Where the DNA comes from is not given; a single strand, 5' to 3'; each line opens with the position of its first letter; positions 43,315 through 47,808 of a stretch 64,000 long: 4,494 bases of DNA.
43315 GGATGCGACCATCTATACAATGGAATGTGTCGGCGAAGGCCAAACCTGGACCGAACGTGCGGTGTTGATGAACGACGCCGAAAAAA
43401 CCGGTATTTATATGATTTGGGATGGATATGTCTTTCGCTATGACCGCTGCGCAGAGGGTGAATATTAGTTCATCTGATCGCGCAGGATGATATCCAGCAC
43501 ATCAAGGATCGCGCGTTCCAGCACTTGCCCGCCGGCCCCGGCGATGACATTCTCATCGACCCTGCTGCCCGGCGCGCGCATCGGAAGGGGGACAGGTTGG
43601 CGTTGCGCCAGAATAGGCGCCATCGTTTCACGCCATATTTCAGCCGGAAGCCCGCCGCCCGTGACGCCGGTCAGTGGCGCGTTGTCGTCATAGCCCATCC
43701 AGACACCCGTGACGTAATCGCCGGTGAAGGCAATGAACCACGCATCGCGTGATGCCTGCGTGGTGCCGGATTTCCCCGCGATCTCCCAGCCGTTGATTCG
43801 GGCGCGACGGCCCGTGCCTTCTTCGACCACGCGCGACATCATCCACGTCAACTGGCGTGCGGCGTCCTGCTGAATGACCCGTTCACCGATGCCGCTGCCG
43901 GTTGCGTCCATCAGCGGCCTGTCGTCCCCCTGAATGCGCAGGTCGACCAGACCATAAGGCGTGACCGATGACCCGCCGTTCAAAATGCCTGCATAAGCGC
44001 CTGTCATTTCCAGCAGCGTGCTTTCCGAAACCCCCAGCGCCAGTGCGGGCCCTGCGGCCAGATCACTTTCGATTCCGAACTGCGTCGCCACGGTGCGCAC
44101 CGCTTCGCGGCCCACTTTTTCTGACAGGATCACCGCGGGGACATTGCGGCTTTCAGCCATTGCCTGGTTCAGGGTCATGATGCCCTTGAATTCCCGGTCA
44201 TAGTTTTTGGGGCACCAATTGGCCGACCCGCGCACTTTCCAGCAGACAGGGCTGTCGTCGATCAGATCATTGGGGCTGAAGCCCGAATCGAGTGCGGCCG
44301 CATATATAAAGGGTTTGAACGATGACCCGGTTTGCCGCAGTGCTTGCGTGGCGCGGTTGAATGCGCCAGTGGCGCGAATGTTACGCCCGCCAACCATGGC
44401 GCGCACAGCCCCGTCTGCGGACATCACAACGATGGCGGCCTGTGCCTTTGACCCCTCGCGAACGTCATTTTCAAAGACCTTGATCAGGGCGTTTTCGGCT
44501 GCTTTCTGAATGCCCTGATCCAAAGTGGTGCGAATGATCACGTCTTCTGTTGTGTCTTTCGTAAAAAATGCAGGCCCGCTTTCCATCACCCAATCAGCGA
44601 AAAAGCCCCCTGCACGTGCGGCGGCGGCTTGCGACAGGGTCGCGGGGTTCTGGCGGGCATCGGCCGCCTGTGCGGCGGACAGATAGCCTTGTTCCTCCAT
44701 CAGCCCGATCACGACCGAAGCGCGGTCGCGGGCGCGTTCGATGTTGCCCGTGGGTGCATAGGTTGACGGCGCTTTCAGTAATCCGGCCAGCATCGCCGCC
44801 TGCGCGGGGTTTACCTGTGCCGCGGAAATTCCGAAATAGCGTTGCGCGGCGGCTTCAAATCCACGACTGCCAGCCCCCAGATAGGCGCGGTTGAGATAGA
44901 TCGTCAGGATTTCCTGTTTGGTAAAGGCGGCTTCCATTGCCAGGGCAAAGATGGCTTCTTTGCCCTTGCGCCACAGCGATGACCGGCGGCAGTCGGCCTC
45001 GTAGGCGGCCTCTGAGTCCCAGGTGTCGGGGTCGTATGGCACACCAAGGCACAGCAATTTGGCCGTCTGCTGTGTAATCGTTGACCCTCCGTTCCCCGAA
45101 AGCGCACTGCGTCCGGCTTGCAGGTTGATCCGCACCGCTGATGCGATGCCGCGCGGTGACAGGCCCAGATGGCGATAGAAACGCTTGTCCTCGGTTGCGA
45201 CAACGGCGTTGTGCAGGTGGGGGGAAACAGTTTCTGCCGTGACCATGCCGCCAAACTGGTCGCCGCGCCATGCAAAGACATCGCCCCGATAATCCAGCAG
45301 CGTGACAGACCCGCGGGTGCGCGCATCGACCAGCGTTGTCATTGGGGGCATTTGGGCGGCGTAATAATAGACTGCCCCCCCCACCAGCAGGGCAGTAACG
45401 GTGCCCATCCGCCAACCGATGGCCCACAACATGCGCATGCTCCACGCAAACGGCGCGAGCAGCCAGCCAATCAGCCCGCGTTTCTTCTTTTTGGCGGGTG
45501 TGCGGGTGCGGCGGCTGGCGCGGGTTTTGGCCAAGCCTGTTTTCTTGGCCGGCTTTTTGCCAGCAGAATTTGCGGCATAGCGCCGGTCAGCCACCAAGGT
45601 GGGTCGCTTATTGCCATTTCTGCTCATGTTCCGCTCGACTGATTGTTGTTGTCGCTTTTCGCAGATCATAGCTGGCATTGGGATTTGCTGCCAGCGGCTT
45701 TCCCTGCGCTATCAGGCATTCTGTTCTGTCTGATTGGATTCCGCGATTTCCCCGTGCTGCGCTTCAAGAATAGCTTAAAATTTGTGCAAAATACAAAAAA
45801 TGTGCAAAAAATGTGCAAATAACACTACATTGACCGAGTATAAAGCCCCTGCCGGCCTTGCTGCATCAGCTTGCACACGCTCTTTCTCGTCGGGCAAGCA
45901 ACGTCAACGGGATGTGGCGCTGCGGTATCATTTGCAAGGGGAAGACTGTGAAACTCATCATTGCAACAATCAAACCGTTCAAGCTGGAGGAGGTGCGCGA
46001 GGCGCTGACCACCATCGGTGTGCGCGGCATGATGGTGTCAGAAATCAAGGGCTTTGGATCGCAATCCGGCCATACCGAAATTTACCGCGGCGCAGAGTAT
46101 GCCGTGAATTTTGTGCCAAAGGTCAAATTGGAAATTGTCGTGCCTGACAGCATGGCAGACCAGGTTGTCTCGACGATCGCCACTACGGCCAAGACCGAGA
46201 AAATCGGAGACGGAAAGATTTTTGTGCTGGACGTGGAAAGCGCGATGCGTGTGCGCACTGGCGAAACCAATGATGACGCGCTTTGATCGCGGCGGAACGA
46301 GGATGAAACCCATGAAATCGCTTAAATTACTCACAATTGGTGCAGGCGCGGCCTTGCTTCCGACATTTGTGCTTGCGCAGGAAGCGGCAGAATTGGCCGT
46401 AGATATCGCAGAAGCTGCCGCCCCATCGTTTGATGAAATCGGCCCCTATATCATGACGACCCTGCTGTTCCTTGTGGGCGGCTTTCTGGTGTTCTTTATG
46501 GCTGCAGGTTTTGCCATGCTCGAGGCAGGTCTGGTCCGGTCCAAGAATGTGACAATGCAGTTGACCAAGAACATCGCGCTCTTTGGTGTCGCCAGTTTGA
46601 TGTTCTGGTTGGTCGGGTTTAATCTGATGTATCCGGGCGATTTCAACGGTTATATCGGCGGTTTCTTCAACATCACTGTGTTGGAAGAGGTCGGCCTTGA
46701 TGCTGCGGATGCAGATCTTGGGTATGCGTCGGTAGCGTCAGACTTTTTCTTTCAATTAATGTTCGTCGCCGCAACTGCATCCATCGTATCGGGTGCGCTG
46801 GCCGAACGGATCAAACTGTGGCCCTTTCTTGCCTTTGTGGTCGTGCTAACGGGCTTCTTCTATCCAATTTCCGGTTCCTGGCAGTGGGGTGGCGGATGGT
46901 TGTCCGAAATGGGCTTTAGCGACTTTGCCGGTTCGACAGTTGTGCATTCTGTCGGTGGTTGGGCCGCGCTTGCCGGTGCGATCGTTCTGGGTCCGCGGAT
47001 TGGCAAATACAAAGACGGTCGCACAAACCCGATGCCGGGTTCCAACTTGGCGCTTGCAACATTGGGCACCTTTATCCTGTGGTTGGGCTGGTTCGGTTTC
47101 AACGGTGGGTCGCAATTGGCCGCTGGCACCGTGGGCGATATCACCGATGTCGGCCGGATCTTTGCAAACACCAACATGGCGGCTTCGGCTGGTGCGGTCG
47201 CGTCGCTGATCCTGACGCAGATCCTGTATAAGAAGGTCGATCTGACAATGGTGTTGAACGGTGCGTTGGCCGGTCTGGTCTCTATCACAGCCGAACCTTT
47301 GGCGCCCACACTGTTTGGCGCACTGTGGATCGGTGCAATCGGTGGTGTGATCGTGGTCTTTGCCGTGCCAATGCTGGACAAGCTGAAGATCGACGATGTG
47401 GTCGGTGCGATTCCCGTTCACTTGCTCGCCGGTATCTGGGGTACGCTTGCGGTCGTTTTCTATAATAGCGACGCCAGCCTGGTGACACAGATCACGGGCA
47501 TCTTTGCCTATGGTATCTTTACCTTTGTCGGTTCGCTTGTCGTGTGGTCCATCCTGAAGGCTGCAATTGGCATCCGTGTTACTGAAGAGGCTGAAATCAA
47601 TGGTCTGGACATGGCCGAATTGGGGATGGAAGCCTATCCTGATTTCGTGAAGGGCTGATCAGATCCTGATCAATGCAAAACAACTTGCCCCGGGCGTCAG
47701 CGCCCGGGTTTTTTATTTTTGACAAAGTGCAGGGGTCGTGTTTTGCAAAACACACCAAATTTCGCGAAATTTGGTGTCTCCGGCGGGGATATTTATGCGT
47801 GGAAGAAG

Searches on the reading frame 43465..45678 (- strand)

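Call 78: search_protein_families(library=pfam, proteins=[window:43465-45678:-], max_evalue=0.00001)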
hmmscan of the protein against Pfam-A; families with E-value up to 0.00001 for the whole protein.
window:43465-45678:- (737 aa): 2 families
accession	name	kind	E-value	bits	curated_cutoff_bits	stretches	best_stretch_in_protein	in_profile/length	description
PF00912.28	Transgly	-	9.1e-52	175.5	27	1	144-327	15-177/178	Transglycosylase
PF00905.27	Transpeptidase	-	7.4e-33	114.5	22.1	1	415-652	2-265/299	Penicillin binding protein transpeptidase domain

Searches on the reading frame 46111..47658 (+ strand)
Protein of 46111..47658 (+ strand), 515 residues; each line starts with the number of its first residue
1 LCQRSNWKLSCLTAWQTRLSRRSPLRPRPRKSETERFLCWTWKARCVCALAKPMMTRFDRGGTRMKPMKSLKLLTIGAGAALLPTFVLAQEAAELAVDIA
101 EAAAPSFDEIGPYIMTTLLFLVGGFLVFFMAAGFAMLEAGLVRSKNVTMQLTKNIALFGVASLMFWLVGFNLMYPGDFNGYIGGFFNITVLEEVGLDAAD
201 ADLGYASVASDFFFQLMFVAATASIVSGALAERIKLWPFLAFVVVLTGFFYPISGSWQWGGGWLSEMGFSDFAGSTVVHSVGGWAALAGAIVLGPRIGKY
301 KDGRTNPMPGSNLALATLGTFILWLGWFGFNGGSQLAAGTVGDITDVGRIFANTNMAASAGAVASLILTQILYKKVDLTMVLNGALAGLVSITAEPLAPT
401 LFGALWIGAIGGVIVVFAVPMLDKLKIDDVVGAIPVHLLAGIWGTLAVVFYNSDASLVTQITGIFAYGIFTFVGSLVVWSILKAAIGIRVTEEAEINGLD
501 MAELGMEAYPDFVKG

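Call 78: search_protein_families(library=pfam, proteins=[window:46111-47658:+], max_evalue=0.00001)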
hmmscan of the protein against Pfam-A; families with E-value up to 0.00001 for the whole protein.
window:46111-47658:+ (515 aa): 1 family
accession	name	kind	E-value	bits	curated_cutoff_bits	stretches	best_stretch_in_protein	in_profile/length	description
PF00909.26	Ammonium_transp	-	4.9e-106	355.2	23.2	1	120-509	3-399/399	Ammonium Transporter Family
